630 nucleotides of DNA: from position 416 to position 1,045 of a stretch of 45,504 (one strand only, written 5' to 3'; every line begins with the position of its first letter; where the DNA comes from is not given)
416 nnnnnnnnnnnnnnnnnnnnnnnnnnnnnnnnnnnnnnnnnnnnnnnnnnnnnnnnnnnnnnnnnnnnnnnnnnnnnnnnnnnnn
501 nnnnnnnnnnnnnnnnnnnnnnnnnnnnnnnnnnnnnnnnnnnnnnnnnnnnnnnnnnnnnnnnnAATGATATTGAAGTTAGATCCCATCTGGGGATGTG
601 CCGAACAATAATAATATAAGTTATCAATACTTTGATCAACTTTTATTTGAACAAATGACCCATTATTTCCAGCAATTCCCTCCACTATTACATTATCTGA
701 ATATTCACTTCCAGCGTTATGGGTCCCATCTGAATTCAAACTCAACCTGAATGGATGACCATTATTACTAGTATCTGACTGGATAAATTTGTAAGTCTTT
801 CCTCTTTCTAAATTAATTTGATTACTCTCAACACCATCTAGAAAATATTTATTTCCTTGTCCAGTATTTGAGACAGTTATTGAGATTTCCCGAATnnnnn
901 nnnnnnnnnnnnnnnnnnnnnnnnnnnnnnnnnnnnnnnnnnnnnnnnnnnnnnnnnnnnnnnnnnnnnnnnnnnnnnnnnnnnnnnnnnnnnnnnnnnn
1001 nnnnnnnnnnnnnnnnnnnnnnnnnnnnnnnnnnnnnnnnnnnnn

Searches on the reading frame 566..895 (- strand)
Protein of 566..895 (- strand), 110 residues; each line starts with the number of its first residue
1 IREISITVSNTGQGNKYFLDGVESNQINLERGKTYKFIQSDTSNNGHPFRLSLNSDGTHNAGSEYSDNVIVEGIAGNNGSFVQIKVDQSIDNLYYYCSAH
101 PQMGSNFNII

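Call 29: search_protein_families(library=pfam, max_evalue=5, proteins=[window:566-895:-])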
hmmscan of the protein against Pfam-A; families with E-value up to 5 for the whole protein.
window:566-895:- (110 aa): 1 family
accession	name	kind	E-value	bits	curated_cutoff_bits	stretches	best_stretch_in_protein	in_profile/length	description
PF00127.26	Copper-bind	-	0.064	14.1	21.2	1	23-104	15-91/99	Copper binding proteins, plastocyanin/azurin family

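Call 79: search_solved_structures(query=A10, max_evalue=10, show_alignments=2)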
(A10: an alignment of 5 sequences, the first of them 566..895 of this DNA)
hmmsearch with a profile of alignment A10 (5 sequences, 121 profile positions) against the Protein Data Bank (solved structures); distinct sequences matched with E-value up to 10: 15.
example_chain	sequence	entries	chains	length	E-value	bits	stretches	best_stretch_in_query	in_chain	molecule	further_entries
9en2_B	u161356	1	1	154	0.074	16.6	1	57-110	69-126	VHH-H4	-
4z0b_H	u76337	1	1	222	0.16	15.6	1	65-116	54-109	antibody heavy chain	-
9v0p_H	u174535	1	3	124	0.25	14.9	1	60-110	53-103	CNR2053 Heavy Chain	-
6wit_A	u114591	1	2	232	0.32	14.6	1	62-114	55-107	NHP GN1-SD7 Fab Heavy Chain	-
7phg_H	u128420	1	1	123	0.34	14.5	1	68-114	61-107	Heavy ChaIn variable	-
3whe_M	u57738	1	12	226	0.35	14.5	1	60-107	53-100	immunoglobulin heavy chain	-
7k37_H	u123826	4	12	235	0.39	14.3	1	60-107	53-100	antibody Fab heavy chain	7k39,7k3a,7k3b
8khr_H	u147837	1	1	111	0.4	14.3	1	62-113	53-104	2C1 heavy chain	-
6xp6_H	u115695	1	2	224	0.43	14.2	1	63-119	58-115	3.C11 IgH Fab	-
9vh5_C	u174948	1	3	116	0.52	13.9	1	67-111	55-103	nanobody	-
2dd8_H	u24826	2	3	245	0.61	13.7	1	66-112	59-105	IGG Heavy Chain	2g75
7tb8_H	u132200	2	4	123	0.63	13.6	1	63-114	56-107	The heavy chain of SARS-CoV-2 antiboddy antibody B1-182.1 | heavy chain of antibody B1-182.1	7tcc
7r7n_H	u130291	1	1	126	0.71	13.5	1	63-115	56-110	S2D106 FAB heavy chain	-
9wla_H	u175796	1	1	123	0.78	13.3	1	63-113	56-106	CT1-5 Fab heavy chain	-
8yeh_A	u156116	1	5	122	0.96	13.1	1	63-114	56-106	heavy chain of F5-196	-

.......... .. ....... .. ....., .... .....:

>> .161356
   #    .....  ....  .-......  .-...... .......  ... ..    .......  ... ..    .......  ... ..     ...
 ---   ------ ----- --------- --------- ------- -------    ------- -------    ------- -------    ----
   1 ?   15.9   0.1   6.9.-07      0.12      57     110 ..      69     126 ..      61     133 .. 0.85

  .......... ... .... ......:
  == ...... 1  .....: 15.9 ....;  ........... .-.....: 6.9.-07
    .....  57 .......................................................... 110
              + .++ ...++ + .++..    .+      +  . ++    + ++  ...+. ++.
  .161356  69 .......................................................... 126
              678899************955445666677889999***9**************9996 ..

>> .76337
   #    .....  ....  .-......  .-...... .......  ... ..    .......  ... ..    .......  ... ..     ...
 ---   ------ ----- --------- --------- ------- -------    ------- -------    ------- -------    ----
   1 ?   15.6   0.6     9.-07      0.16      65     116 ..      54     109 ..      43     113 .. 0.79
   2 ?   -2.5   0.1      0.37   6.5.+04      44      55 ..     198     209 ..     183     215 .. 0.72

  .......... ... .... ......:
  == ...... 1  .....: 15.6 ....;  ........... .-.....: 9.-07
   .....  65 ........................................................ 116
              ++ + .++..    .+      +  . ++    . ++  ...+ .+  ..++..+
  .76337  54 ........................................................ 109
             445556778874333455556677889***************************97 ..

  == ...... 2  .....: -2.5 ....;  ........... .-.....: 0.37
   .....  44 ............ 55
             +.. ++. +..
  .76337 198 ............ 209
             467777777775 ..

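Call 80: search_protein_families(library=pfam, alignment_id=A10, max_evalue=1)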
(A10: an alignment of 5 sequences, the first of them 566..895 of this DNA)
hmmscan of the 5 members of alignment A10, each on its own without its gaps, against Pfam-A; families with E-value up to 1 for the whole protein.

A. member 1, window:566-895:- (110 aa): 1 family
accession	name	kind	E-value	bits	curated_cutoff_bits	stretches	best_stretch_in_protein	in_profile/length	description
PF00127.26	Copper-bind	-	0.064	14.1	21.2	1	23-104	15-91/99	Copper binding proteins, plastocyanin/azurin family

B. families by the number of members that match (of 5 scanned): 3 families
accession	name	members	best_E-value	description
PF02018.23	CBM_4_9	2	0.004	Carbohydrate binding domain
PF00127.26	Copper-bind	1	0.064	Copper binding proteins, plastocyanin/azurin family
PF08875.16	DUF1833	1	0.12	Domain of unknown function (DUF1833)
